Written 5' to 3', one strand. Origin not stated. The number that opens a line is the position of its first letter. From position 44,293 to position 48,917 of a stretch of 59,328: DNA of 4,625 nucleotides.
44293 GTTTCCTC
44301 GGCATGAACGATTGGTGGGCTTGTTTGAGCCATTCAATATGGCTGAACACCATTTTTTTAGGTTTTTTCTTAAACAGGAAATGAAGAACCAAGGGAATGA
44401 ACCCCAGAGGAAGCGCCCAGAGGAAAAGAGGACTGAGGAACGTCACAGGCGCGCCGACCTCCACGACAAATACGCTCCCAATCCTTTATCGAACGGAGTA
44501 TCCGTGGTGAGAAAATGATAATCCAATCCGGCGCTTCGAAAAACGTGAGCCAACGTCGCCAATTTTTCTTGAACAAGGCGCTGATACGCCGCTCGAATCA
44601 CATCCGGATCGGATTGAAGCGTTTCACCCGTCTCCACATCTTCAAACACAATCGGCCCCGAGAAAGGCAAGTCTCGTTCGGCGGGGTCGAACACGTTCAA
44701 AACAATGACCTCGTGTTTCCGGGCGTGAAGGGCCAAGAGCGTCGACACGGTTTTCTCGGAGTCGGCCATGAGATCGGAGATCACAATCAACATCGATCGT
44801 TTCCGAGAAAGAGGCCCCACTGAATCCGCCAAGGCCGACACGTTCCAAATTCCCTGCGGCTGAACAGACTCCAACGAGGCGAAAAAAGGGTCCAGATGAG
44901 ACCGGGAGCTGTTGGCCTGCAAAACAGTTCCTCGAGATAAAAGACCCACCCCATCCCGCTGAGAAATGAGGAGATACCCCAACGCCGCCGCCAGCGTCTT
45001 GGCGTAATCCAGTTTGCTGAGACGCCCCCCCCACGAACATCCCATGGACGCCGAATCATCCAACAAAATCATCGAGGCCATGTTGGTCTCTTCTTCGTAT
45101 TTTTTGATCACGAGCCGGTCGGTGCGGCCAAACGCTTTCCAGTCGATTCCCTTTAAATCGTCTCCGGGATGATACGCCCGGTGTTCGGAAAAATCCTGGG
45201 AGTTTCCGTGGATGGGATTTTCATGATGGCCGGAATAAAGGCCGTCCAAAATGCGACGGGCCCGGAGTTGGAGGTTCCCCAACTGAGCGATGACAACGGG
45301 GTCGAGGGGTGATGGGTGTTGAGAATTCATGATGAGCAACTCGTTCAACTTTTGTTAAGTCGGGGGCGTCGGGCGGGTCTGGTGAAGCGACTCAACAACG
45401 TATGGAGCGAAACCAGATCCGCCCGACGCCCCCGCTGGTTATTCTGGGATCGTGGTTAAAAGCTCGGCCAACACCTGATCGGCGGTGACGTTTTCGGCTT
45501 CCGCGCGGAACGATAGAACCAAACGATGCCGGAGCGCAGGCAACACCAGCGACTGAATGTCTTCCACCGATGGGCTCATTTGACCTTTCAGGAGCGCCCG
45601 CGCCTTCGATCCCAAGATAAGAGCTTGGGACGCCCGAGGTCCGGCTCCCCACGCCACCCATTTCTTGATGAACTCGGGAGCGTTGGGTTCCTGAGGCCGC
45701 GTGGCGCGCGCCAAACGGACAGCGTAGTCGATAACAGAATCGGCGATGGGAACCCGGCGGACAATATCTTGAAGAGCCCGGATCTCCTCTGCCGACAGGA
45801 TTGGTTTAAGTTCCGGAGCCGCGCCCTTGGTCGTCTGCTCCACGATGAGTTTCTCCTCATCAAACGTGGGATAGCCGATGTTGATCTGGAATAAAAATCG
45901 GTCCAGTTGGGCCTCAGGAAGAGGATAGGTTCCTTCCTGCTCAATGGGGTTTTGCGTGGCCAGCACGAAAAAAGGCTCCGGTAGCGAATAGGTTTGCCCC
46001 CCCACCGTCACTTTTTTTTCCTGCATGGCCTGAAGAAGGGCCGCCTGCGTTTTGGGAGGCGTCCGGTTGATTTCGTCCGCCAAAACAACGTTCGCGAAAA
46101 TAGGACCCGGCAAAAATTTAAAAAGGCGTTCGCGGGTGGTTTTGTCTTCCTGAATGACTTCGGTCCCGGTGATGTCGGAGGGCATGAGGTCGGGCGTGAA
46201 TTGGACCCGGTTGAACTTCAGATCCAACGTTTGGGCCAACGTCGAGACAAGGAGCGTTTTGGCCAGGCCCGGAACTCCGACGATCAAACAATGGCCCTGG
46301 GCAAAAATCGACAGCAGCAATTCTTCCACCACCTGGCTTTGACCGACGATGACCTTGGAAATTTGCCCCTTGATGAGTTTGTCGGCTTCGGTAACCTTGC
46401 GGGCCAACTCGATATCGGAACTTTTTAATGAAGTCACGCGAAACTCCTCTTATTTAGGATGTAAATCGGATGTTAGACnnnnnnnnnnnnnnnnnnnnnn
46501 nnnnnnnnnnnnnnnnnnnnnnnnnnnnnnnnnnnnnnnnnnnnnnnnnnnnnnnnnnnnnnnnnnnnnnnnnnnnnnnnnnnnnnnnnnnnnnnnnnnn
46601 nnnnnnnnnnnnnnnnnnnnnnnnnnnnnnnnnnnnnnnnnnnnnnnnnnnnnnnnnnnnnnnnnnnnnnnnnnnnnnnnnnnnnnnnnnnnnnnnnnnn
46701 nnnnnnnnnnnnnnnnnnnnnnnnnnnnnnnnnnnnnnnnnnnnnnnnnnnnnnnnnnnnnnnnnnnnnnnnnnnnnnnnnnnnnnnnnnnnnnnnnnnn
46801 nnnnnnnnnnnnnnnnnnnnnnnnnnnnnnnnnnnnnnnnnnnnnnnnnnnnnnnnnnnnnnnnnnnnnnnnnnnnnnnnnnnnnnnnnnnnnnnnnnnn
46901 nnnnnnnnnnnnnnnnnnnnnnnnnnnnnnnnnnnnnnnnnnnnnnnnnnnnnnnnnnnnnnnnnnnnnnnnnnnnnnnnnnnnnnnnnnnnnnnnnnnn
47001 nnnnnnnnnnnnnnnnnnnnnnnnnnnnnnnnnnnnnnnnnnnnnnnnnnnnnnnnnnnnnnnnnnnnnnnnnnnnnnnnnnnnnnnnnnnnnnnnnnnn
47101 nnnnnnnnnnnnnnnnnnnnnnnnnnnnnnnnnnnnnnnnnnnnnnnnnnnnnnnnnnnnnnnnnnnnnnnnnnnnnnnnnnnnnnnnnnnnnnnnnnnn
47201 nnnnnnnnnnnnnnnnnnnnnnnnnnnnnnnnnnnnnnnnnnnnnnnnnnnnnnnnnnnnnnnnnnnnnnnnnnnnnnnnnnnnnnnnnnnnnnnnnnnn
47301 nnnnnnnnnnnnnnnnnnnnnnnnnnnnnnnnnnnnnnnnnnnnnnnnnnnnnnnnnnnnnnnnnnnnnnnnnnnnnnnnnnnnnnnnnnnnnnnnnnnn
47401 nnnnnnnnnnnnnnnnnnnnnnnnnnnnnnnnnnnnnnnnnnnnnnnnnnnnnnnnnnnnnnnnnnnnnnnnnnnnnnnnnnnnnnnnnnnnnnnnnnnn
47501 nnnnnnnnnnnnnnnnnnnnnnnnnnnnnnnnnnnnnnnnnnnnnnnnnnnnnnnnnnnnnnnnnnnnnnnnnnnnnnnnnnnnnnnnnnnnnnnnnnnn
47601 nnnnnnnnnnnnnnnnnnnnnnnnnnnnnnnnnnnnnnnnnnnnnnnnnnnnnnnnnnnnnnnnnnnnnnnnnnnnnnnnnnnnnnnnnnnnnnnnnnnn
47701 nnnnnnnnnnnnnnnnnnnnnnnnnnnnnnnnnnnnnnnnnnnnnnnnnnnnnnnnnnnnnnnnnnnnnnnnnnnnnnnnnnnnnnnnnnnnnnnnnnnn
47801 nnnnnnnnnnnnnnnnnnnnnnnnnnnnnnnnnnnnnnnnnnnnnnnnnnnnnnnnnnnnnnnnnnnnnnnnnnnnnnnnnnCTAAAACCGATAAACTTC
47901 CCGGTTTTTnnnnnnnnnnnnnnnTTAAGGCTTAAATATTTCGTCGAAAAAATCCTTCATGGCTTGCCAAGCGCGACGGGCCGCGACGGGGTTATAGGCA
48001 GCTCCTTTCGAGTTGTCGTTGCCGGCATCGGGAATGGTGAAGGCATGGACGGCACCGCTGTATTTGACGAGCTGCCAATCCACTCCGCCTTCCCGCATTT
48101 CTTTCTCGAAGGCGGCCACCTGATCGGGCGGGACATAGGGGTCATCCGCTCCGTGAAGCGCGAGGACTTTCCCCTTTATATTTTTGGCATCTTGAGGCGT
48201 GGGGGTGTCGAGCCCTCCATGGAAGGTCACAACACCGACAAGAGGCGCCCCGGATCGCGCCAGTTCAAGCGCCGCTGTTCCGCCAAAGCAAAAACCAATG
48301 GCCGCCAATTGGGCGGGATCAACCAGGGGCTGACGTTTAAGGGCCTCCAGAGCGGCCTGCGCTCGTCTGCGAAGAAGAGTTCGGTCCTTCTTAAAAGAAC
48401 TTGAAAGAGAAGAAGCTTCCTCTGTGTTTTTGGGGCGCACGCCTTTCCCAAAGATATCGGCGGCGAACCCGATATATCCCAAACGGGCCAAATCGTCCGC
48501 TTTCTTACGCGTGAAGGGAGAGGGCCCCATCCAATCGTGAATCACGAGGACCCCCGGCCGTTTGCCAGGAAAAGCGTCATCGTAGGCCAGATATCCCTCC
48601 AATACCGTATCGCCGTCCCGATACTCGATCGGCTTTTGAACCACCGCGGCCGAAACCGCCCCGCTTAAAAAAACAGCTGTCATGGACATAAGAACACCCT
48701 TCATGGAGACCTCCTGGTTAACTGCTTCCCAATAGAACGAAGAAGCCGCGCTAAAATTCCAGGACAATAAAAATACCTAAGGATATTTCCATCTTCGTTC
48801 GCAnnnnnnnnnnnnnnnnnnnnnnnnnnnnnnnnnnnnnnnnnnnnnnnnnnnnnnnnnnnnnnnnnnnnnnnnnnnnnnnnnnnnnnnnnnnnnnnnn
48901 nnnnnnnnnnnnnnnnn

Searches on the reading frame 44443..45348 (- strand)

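Call 21: search_protein_families(library=pfam, proteins=[window:44443-45348:-], max_evalue=0.001)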
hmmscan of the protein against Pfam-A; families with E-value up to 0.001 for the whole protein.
window:44443-45348:- (301 aa): 1 family
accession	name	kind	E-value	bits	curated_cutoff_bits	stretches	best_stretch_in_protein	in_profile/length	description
PF01882.25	DUF58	-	3e-42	144.7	23.4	1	55-262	1-213/216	Protein of unknown function DUF58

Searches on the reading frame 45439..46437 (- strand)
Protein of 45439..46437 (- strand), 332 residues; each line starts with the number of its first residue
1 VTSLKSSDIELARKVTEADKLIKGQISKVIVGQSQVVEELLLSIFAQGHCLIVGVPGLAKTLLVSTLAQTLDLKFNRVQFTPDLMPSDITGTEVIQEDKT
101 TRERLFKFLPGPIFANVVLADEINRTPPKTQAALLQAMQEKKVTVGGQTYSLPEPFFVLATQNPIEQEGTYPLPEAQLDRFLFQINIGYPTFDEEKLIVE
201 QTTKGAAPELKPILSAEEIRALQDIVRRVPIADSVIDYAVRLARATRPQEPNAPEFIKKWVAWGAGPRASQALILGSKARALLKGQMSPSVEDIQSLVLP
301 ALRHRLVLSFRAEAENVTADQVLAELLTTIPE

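Call 21: search_protein_families(library=pfam, proteins=[window:45439-46437:-], max_evalue=0.001)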
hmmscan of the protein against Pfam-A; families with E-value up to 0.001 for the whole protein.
window:45439-46437:- (332 aa): 8 families
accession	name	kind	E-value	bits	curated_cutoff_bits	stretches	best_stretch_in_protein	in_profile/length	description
PF07726.17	AAA_3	-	1.4e-64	216.3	27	1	49-183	1-131/131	ATPase family associated with various cellular activities (AAA)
PF17863.7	AAA_lid_2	-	1.2e-14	54.2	22.7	1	261-325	9-73/74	AAA lid domain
PF07728.20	AAA_5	-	3.7e-13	50.1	22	1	49-181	1-139/139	AAA domain (dynein-related subfamily)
PF20030.5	bpMoxR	-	5.7e-13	48.9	27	1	24-194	8-173/205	MoxR domain in the MoxR-vWA-beta-propeller ternary systems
PF00493.29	MCM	-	3e-06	26.9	23.3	1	11-166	22-175/224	MCM P-loop domain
PF00004.35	AAA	-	7.3e-06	26.9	21.2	1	51-188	2-130/131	ATPase family associated with various cellular activities (AAA)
PF05496.18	RuvB_N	-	0.00055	20.2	27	0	31-140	10-110/159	Holliday junction DNA helicase RuvB P-loop domain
PF00158.32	Sigma54_activat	-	0.00066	19.8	20.2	0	117-167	96-147/168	Sigma-54 interaction domain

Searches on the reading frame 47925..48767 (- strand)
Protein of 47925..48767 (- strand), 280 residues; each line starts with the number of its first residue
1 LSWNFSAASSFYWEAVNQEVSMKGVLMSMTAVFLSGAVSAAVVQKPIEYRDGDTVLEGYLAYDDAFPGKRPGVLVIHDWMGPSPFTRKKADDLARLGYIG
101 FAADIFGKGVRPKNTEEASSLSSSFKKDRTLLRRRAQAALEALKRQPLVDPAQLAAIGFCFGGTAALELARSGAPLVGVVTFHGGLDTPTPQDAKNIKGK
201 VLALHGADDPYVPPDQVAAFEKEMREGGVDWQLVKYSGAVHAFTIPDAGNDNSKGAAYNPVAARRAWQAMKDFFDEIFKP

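Call 78: search_protein_families(library=pfam, proteins=[window:47925-48767:-], max_evalue=0.001)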
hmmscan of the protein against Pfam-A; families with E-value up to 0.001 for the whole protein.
window:47925-48767:- (280 aa): 5 families
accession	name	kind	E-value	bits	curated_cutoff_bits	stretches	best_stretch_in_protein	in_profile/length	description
PF01738.24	DLH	-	1.5e-46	159.2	21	1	57-277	2-216/217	Dienelactone hydrolase family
PF00326.27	Peptidase_S9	-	1.6e-07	31.5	22.6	1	194-250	138-196/213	Prolyl oligopeptidase family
PF02230.22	Abhydrolase_2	-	2.9e-05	24.4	23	1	113-242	75-200/217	Phospholipase/Carboxylesterase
PF12146.15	Hydrolase_4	-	0.00062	19.6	27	0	192-243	185-234/239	Serine aminopeptidase, S33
PF08840.17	BAAT_C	-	0.00068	20.2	20.9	0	186-246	101-163/210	BAAT / Acyl-CoA thioester hydrolase C terminal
